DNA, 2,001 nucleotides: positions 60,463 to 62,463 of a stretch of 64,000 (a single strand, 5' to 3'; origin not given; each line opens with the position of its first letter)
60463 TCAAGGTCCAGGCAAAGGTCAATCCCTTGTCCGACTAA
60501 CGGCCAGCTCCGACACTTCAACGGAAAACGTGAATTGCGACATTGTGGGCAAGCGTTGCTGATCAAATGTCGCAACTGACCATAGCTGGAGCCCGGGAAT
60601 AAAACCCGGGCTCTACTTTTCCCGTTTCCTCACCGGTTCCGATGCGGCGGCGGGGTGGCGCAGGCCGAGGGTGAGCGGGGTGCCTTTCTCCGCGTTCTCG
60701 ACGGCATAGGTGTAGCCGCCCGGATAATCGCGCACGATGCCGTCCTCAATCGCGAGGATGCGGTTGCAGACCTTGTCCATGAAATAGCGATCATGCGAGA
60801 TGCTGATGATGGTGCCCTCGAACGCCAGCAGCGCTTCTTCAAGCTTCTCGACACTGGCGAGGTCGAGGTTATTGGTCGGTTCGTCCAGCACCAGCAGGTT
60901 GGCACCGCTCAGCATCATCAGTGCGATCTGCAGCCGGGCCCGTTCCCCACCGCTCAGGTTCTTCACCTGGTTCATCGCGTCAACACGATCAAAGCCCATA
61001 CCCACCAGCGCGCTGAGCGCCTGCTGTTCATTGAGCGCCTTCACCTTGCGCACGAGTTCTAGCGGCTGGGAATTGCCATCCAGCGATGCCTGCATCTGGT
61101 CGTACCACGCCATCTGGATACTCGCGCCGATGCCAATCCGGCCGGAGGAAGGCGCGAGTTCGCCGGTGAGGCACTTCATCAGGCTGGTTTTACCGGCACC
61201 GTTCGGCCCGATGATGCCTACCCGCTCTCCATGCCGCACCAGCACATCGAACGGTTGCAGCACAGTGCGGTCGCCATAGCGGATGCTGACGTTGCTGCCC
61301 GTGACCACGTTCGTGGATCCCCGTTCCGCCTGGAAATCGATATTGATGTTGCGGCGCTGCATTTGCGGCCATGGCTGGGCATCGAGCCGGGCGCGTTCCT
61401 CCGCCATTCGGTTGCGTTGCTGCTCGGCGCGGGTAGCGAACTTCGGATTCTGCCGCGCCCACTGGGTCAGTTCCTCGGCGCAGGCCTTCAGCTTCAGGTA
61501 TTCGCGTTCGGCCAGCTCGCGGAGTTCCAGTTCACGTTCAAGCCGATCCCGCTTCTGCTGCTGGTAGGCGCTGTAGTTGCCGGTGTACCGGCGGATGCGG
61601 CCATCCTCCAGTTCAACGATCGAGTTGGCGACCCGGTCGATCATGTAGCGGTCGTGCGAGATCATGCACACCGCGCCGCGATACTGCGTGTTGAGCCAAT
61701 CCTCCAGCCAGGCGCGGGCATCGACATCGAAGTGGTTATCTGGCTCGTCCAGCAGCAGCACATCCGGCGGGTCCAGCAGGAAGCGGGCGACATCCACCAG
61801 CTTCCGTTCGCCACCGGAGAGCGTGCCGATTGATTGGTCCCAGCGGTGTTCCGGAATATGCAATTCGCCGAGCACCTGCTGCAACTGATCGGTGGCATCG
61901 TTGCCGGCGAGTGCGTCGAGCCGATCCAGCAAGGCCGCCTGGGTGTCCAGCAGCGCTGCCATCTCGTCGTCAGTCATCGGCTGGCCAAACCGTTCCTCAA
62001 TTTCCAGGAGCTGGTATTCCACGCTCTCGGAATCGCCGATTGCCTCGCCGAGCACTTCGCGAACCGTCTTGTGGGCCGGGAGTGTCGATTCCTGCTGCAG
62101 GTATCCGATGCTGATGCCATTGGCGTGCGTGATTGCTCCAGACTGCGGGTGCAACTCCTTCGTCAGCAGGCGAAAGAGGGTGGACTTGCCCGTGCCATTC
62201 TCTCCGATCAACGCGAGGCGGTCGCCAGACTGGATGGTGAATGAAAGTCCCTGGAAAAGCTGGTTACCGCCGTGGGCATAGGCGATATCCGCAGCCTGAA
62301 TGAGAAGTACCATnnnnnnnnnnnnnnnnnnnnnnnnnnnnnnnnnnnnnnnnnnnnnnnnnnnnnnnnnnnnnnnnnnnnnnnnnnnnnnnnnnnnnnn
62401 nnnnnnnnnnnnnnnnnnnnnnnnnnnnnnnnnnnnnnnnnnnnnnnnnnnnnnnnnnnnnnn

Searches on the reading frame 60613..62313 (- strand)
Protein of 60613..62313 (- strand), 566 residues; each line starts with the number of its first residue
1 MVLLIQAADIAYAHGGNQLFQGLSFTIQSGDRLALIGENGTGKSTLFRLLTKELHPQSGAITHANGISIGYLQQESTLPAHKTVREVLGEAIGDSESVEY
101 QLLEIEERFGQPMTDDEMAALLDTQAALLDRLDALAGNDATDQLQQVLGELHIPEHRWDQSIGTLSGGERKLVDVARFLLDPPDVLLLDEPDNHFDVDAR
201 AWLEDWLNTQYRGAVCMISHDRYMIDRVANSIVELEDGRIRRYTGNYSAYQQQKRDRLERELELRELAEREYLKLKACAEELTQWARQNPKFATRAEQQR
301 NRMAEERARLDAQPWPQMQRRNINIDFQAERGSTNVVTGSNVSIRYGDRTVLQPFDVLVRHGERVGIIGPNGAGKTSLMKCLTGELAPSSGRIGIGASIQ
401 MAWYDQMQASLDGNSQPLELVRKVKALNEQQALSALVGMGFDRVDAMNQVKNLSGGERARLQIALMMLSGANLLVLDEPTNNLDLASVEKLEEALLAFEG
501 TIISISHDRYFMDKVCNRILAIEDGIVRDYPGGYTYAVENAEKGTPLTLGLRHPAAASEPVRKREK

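Call 6: search_protein_families(library=ncbifam, proteins=[window:60613-62313:-], max_evalue=0.00001)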
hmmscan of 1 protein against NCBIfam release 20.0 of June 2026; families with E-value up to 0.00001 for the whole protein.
window:60613-62313:- (566 aa): 190 families (the best 25 are shown)
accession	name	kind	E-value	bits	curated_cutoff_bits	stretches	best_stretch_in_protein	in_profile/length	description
NF000355.4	ribo_prot_ABC_F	equivalog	1.5e-125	419.9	380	3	122-522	81-499/499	ribosomal protection-like ABC-F family protein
NF008775.0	PRK11819.1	equivalog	6.3e-123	411.3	599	2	59-535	62-529/556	energy-dependent translational throttle protein EttA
TIGR03719.1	ABC_ABC_ChvD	subfamily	5e-121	405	806.75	2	59-536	60-528/552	energy-dependent translational throttle protein EttA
NF050005.1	ABC_ATPase_Uup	equivalog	1.2e-103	347.5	900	2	111-542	106-531/636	ATP-binding cassette ATPase Uup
NF008358.0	PRK11147.1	equivalog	1.5e-97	327.4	936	2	108-545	103-534/635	ABC transporter ATP-binding protein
NF000171.1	ABCF_producer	exception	3.8e-92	309.5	800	3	8-308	7-310/541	TlrC/CarA/OleB/SrmB family ABC-F type ribosomal protection protein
NF011646.0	PRK15064.1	equivalog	2.1e-85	287.2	762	1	5-536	2-522/530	ABC-F family ATPase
NF000168.2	ABCF_Msr_all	exception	3.5e-83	279.8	680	4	337-525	297-481/487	Msr family ABC-F type ribosomal protection protein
NF007921.0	PRK10636.1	equivalog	1.7e-82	277.7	917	1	18-532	15-510/638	ABC transporter ATP-binding protein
NF000170.2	ABCF_Vga_all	exception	7e-82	275.6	725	3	326-541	259-472/521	Vga family ABC-F type ribosomal protection protein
NF000169.2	ABCF_Sal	exception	9.1e-81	272.1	725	2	139-524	105-503/542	Sal family ABC-F type ribosomal protection protein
NF000166.1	ABCF_CarA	exception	4.1e-78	262.9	1050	2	16-400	17-424/556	ABC-F type ribosomal protection protein Car(A)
NF043038.1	ABCF_CplR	exception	7.6e-77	259.2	780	2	163-543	94-490/544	ABC-F type ribosomal protection protein CplR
NF000167.2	ABCF_Lsa_all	exception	1.9e-68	231.7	750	3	333-521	306-491/492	Lsa family ABC-F type ribosomal protection protein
NF000514.1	ABCF_OptrA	exception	6.7e-67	226.2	1450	1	124-525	142-536/655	ABC-F type ribosomal protection protein OptrA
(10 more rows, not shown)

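Call 7: find_related_loci(query=window:60613-62313:-, collection=genome_contigs, flank=3000)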
Query window:60613-62313:- (566 aa) in genome_contigs; peptide patterns used: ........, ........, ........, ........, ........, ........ (x = any residue, [..] = any of these).
78 stretches matched a pattern; 21 encode a relative of the query (tblastn E <= 1e-3); 21 distinct loci.
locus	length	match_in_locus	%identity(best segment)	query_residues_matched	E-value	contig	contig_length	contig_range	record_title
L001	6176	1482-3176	87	1-565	0e+0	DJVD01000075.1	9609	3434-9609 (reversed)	MAG TPA_asm: Chloroflexi bacterium UBA6265 UBA6265_contig_122453, whole genome shotgun sequence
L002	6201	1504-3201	78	1-566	0e+0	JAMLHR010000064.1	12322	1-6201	MAG: Thermomicrobiales bacterium isolate ACE_NR_CHLO14 ACE_NR_CHLO14_64, whole genome shotgun sequence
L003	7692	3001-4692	80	1-564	0e+0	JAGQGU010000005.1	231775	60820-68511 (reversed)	MAG: Thermomicrobiales bacterium isolate HKST-UBA75 2009_847, whole genome shotgun sequence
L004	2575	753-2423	61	1-557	0e+0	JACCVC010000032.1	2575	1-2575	MAG: Chloroflexia bacterium isolate MGR_bin116 SD2897-2912_k127_32182, whole genome shotgun sequence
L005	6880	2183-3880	60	1-566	0e+0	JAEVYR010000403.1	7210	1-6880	MAG: Chloroflexota bacterium isolate OH_PBB_14 k127_67874, whole genome shotgun sequence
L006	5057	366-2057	60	1-564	0e+0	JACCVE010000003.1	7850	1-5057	MAG: Chloroflexia bacterium isolate MGR_bin118 SD2897-2912_k127_927810, whole genome shotgun sequence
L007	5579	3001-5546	62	1-548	0e+0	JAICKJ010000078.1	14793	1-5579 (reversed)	MAG: Thermomicrobiales bacterium isolate GZL_HY_2_bin.49 k141_1801047_length_14793_cov_20.1334, whole genome shotgun seq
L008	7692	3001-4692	59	1-566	0e+0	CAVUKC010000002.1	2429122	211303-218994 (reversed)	MAG: uncultured Chloroflexia bacterium isolate MFD01721.bin.1.124 genome assembly, contig: contig_5555, whole genome sho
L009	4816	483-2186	64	1-566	0e+0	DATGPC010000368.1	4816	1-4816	MAG TPA_asm: Thermomicrobiales bacterium isolate SMAG_U10385 k141_742898, whole genome shotgun sequence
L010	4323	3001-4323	60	1-535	0e+0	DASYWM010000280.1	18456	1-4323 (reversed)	MAG TPA_asm: Thermomicrobiales bacterium isolate SMAG_U6281 k141_482614, whole genome shotgun sequence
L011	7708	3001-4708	61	1-566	0e+0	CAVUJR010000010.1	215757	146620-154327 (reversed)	MAG: uncultured Chloroflexia bacterium isolate MFD01721.bin.2.39 genome assembly, contig: contig_18897, whole genome sho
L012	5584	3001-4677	62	1-560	0e+0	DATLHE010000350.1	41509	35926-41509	MAG TPA_asm: Thermomicrobiales bacterium isolate SMAG_U13632 k141_3187869, whole genome shotgun sequence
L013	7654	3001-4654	64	1-551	4e-137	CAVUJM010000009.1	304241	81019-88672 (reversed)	MAG: uncultured Chloroflexia bacterium isolate MFD01721.bin.3.252 genome assembly, contig: contig_19976, whole genome sh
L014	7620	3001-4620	35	3-564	6e-97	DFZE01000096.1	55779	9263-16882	MAG TPA_asm: Desulfobacteraceae bacterium UBA4064 UBA4064_contig_8594, whole genome shotgun sequence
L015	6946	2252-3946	60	1-566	0e+0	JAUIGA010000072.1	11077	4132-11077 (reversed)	MAG: Chloroflexia bacterium isolate Co_bin.128 NODE_32796_length_11077_cov_1.240183, whole genome shotgun sequence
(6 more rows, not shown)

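Call 8: find_homologous_proteins(query=window:60613-62313:-, max_evalue=1e-30)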
Query window:60613-62313:- (566 aa): 7999 proteins with E <= 1e-30 among 8000 candidates; the best 120 are listed.
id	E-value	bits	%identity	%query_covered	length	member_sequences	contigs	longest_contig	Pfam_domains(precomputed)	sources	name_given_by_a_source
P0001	0.0e+0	1183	93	100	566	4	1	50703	PF01926.30,PF00005.34,PF13555.13,PF13401.13,PF02463.26,PF13304.13,PF13191.13,PF12848.14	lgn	-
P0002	0.0e+0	1142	89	100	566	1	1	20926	PF01926.30,PF00005.34,PF13476.13,PF13555.13,PF00004.36,PF13401.13,PF03193.23,PF02463.26,PF13304.13,PF13191.13,PF12848.14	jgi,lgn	jgi:ATP-binding cassette, subfamily F, member 3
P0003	0.0e+0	1100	85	99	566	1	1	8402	PF01926.30,PF00005.34,PF13476.13,PF13555.13,PF00004.36,PF13401.13,PF03193.23,PF02463.26,PF13304.13,PF13191.13,PF12848.14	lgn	-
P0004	0.0e+0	1058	81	100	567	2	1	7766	PF01926.30,PF00005.34,PF13476.13,PF13555.13,PF13401.13,PF02463.26,PF13304.13,PF13191.13,PF12848.14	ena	-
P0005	0.0e+0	1053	81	100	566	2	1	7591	PF01926.30,PF00005.34,PF13476.13,PF13555.13,PF13401.13,PF02463.26,PF13304.13,PF13191.13,PF12848.14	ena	-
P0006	0.0e+0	1053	82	99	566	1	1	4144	PF01926.30,PF00005.34,PF13476.13,PF13555.13,PF00004.36,PF13401.13,PF02463.26,PF13304.13,PF13191.13,PF12848.14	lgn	-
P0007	0.0e+0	1051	83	98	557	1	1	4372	PF01926.30,PF00005.34,PF13521.13,PF13555.13,PF00004.36,PF13401.13,PF02463.26,PF13304.13,PF13191.13,PF12848.14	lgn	-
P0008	0.0e+0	1049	81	100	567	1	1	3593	PF01926.30,PF00005.34,PF13476.13,PF13555.13,PF13401.13,PF02463.26,PF13304.13,PF13191.13,PF12848.14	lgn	-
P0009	0.0e+0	1044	81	100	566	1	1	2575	PF01926.30,PF13604.13,PF00005.34,PF13476.13,PF13555.13,PF13401.13,PF03193.23,PF02463.26,PF13304.13,PF13191.13,PF12848.14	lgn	-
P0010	0.0e+0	1042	81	100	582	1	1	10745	PF01926.30,PF13604.13,PF00005.34,PF13476.13,PF13555.13,PF13401.13,PF02463.26,PF13304.13,PF13191.13,PF12848.14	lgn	-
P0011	0.0e+0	1041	80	99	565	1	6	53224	PF01926.30,PF00005.34,PF13476.13,PF13555.13,PF00004.36,PF13401.13,PF03193.23,PF02463.26,PF13304.13,PF13191.13,PF12848.14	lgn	-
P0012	0.0e+0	1039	80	100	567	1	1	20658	PF01926.30,PF13604.13,PF00005.34,PF13476.13,PF13555.13,PF13401.13,PF02463.26,PF13304.13,PF13191.13,PF12848.14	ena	-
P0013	0.0e+0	1036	80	100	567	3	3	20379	PF01926.30,PF00005.34,PF13476.13,PF13555.13,PF13401.13,PF03193.23,PF02463.26,PF13304.13,PF13191.13,PF12848.14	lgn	-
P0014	0.0e+0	1024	78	100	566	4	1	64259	PF01926.30,PF00005.34,PF13555.13,PF00004.36,PF13401.13,PF02463.26,PF13304.13,PF13191.13,PF12848.14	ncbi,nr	ncbi:MAG: ATP-binding cassette domain-containing protein [Thermomicrobiales bacterium]|nr:ATP-bindin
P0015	0.0e+0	1022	79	100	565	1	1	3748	PF01926.30,PF00005.34,PF13476.13,PF13555.13,PF13401.13,PF02463.26,PF13304.13,PF13191.13,PF12848.14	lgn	-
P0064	2.9e-212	724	59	100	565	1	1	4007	PF01926.30,PF00005.34,PF13476.13,PF05729.19,PF13555.13,PF13401.13,PF02463.26,PF13304.13,PF20720.4,PF13191.13,PF12848.14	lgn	-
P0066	2.4e-208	711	58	97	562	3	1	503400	PF00005.34,PF13476.13,PF02367.24,PF13555.13,PF13401.13,PF02463.26,PF13304.13,PF13191.13,PF12848.14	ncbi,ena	-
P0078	7.3e-205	700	55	100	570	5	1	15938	PF01926.30,PF13555.13,PF00004.36,PF13401.13,PF13238.13,PF13166.13,PF13304.13,PF13191.13,PF00005.34,PF13521.13,PF02463.26,PF12848.14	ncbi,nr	ncbi:MAG: ABC-F family ATP-binding cassette domain-containing protein [Chloroflexia bacterium]|nr:AB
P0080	3.2e-204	698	57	99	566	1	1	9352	PF00005.34,PF13476.13,PF13555.13,PF13401.13,PF02463.26,PF13304.13,PF12848.14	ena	-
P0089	6.1e-202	690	56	100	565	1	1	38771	PF13604.13,PF13555.13,PF00004.36,PF13401.13,PF13238.13,PF13304.13,PF13191.13,PF00005.34,PF13476.13,PF05729.19,PF02367.24,PF13521.13,PF02463.26,PF12848.14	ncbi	-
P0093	1.2e-201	689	54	100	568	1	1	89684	PF01926.30,PF00005.34,PF13555.13,PF13401.13,PF02463.26,PF13304.13,PF12848.14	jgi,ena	-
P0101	6.6e-200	683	54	100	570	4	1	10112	PF01926.30,PF00005.34,PF13476.13,PF13555.13,PF13401.13,PF02463.26,PF13304.13,PF13191.13,PF12848.14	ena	-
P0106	4.0e-199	681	55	99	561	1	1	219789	PF06414.19,PF00005.34,PF00006.32,PF13476.13,PF13555.13,PF13401.13,PF02463.26,PF13304.13,PF12848.14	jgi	jgi:ATP-binding cassette subfamily F protein 3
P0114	5.5e-198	677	57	97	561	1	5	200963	PF01926.30,PF00005.34,PF13476.13,PF05729.19,PF13555.13,PF13401.13,PF02463.26,PF13304.13,PF12848.14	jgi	jgi:ATP-binding cassette, subfamily F, member 3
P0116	6.7e-198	677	55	99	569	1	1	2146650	PF00005.34,PF13476.13,PF13555.13,PF13401.13,PF13238.13,PF02463.26,PF13304.13,PF13191.13,PF12848.14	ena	-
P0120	3.6e-197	674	53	100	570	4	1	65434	PF13555.13,PF13401.13,PF13238.13,PF13304.13,PF13191.13,PF00005.34,PF13476.13,PF05729.19,PF02367.24,PF13521.13,PF02463.26,PF13481.13,PF12848.14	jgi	jgi:ATP-binding cassette subfamily F protein 3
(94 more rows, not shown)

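Call 14: find_encoding_contigs(protein=P0093, flank=1500, max_places=3)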
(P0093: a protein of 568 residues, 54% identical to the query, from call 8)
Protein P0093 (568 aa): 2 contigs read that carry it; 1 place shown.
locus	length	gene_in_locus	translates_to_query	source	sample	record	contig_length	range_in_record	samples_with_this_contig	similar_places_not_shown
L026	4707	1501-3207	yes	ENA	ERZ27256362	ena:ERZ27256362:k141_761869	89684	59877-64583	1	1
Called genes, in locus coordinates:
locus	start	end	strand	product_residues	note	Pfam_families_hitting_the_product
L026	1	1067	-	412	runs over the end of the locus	PF01717:Meth_synt_2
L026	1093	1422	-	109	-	-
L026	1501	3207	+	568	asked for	PF13555:AAA_29 (faint), PF00005:ABC_tran, PF01926:MMR_HSR1 (faint), PF02463:SMC_N (faint), PF13304:AAA_21 (faint), PF13401:AAA_22 (faint), PF12848:ABC_tran_Xtn (weak), PF00005:ABC_tran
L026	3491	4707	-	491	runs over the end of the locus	PF00083:Sugar_tr, PF07690:MFS_1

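Call 15: find_encoding_contigs(protein=P0120, flank=1500, max_places=3)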
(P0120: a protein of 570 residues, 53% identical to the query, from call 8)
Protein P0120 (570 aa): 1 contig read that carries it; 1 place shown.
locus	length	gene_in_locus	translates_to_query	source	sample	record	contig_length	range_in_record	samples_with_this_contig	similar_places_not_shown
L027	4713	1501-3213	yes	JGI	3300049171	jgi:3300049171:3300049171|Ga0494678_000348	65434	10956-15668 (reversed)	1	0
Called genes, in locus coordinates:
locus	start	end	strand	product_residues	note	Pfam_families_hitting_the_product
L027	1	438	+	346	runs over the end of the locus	PF18082:NAT_N, PF18164:GNAT_C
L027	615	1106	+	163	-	-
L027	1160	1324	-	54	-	-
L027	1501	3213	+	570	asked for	PF02367:TsaE (faint), PF13476:AAA_23 (faint), PF13555:AAA_29 (faint), PF00005:ABC_tran, PF02463:SMC_N (faint), PF05729:NACHT (faint), PF12848:ABC_tran_Xtn (weak), PF00005:ABC_tran, +6 more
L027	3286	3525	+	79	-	-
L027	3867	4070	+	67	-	-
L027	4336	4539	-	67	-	-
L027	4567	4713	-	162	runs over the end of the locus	-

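Call 17: find_encoding_contigs(protein=P0066, flank=1000, max_places=2)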
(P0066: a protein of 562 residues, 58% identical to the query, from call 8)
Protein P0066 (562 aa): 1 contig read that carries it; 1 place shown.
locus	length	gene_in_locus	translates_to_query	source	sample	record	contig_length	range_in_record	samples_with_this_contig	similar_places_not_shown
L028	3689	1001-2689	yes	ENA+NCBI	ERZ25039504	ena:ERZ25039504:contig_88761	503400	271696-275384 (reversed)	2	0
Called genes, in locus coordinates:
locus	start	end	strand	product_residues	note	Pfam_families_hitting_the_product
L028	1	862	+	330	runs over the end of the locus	PF00291:PALP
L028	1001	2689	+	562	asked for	PF02367:TsaE (faint), PF13555:AAA_29 (faint), PF00005:ABC_tran, PF02463:SMC_N (faint), PF13191:AAA_16 (faint), PF13304:AAA_21 (faint), PF12848:ABC_tran_Xtn, PF00005:ABC_tran, +2 more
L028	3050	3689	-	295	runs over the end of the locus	PF03088:Str_synth (faint), PF08450:SGL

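Call 18: find_encoding_contigs(protein=P0078, flank=1000, max_places=2)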
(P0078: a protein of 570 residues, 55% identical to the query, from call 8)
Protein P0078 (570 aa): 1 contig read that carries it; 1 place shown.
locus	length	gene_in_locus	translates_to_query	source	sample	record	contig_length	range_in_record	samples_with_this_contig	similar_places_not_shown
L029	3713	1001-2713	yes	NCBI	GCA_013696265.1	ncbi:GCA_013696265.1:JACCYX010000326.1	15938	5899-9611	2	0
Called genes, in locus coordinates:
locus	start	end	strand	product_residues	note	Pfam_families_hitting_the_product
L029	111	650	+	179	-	-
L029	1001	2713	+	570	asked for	PF13166:AAA_13 (faint), PF13555:AAA_29 (faint), PF00004:AAA (faint), PF00005:ABC_tran, PF01926:MMR_HSR1 (faint), PF02463:SMC_N (faint), PF12848:ABC_tran_Xtn, PF00005:ABC_tran, +5 more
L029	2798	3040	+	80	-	-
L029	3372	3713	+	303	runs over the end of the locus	PF01545:Cation_efflux, PF16916:ZT_dimer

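Call 19: find_encoding_contigs(protein=P0106, flank=1000, max_places=2)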
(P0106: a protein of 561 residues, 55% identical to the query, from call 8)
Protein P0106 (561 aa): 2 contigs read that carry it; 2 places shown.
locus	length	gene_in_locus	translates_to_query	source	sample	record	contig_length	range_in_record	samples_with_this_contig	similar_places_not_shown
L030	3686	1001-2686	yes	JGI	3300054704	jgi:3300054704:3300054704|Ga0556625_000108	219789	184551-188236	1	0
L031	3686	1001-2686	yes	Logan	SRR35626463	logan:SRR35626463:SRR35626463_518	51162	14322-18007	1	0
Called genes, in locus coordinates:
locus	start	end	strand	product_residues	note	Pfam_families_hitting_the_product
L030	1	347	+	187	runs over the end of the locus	PF11181:YflT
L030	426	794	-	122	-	PF12680:SnoaL_2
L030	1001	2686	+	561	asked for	PF00006:ATP-synt_ab (faint), PF13555:AAA_29 (faint), PF00005:ABC_tran, PF02463:SMC_N (faint), PF06414:Zeta_toxin (faint), PF13304:AAA_21 (faint), PF12848:ABC_tran_Xtn, PF00005:ABC_tran, +2 more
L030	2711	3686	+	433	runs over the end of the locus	PF01266:DAO, PF03486:HI0933_like (faint), PF13450:NAD_binding_8 (weak), PF13738:Pyr_redox_3 (faint)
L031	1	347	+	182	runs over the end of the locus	PF11181:YflT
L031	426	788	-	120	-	PF12680:SnoaL_2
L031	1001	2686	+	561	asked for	PF00006:ATP-synt_ab (faint), PF13555:AAA_29 (faint), PF00005:ABC_tran, PF02463:SMC_N (faint), PF06414:Zeta_toxin (faint), PF13304:AAA_21 (faint), PF12848:ABC_tran_Xtn, PF00005:ABC_tran, +2 more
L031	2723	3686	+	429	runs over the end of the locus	PF01266:DAO, PF03486:HI0933_like (faint), PF13450:NAD_binding_8 (weak), PF13738:Pyr_redox_3 (faint)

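Call 20: find_encoding_contigs(protein=P0116, flank=1000, max_places=2)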
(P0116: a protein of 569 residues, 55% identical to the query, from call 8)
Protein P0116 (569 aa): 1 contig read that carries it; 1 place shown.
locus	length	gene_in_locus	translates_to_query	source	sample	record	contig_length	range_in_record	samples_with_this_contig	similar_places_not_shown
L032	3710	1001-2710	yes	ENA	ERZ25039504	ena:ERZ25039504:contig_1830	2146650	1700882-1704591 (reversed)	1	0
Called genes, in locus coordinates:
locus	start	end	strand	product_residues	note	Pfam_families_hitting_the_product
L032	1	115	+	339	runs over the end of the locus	PF18082:NAT_N, PF18164:GNAT_C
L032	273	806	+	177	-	-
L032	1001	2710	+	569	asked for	PF13476:AAA_23 (faint), PF13555:AAA_29 (faint), PF00005:ABC_tran, PF02463:SMC_N (faint), PF13191:AAA_16 (faint), PF13238:AAA_18 (faint), PF12848:ABC_tran_Xtn, PF00005:ABC_tran, +2 more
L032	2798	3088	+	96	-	-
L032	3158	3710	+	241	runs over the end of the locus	PF01545:Cation_efflux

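Call 21: find_encoding_contigs(protein=P0089, flank=1000, max_places=2)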
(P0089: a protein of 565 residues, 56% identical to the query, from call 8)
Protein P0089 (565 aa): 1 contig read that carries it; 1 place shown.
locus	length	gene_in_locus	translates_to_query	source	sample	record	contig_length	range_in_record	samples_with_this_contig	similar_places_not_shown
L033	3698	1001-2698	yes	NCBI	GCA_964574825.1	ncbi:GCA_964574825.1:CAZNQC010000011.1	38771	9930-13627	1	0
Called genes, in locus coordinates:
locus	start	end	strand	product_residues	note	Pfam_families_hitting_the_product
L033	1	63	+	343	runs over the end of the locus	PF18082:NAT_N, PF18164:GNAT_C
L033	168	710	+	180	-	-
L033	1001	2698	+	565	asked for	PF02367:TsaE (faint), PF02463:SMC_N (faint), PF13476:AAA_23 (faint), PF13555:AAA_29 (faint), PF00004:AAA (faint), PF00005:ABC_tran, PF12848:ABC_tran_Xtn, PF00005:ABC_tran, +7 more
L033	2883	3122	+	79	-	-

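Call 22: find_encoding_contigs(protein=P0001, flank=1000, max_places=2)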
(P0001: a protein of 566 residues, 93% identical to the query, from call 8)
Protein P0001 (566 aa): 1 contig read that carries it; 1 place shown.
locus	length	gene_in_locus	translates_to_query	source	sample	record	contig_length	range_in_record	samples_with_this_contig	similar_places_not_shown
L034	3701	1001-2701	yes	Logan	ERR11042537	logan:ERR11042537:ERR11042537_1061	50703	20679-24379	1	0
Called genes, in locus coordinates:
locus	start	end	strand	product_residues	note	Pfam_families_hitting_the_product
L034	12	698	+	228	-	PF00080:Sod_Cu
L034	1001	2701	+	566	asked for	PF13191:AAA_16 (faint), PF13555:AAA_29 (faint), PF00005:ABC_tran, PF01926:MMR_HSR1 (faint), PF02463:SMC_N (faint), PF13304:AAA_21 (faint), PF12848:ABC_tran_Xtn (weak), PF00005:ABC_tran, +1 more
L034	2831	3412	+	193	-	PF04542:Sigma70_r2, PF08281:Sigma70_r4_2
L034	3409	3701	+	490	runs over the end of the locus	PF13360:PQQ_2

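Call 29: search_solved_structures(query=window:60613-62313:-, max_evalue=1e-40)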
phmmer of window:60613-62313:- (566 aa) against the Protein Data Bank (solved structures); distinct sequences matched with E-value up to 1e-40: 25.
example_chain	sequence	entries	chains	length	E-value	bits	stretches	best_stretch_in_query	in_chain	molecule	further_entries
4fin_A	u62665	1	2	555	8.1e-88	298.5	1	19-539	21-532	EttA (YjjK) ABCF family protein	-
3j5s_D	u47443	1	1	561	8.4e-88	298.5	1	19-539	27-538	Energy-dependent translational throttle A (EttA)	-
9nl5_E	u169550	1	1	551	5e-87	295.9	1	19-539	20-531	EttA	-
9nlb_E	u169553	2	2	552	5e-87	295.9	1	19-539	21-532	Energy-dependent translational throttle protein EttA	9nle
7msc_x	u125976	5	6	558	1.9e-84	287.4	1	10-523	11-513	Energy-dependent translational throttle protein EttA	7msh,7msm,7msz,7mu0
9nlh_H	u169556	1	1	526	1.7e-75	257.9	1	13-532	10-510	YheS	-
9vvi_W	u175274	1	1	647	5.5e-75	256.2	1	14-533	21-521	Probable ATP-binding protein YheS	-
9nlj_U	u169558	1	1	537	1.7e-71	244.6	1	19-537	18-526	Uup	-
8buu_9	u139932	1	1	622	2.7e-66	227.5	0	323-528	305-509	ExpZ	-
6ha8_V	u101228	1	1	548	3.5e-65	223.8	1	134-532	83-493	Nucleotide-binding protein ExpZ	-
9njf_Y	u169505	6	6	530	9.1e-62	212.6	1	7-535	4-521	Probable ATP-binding protein YbiT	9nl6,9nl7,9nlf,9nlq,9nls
5zlu_EE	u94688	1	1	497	3.4e-61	210.7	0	333-525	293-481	Macrolide efflux protein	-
7p7q_0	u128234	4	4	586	1.9e-59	204.9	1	15-532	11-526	ARE-ABC-F family resistance factor PoxtA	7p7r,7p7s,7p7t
5zxd_A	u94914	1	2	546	6.2e-56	193.3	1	13-534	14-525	ATP-binding cassette sub-family F member 1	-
7nhl_0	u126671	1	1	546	1.1e-54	189.2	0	245-545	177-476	Lincosamide-streptogramin A resistance protein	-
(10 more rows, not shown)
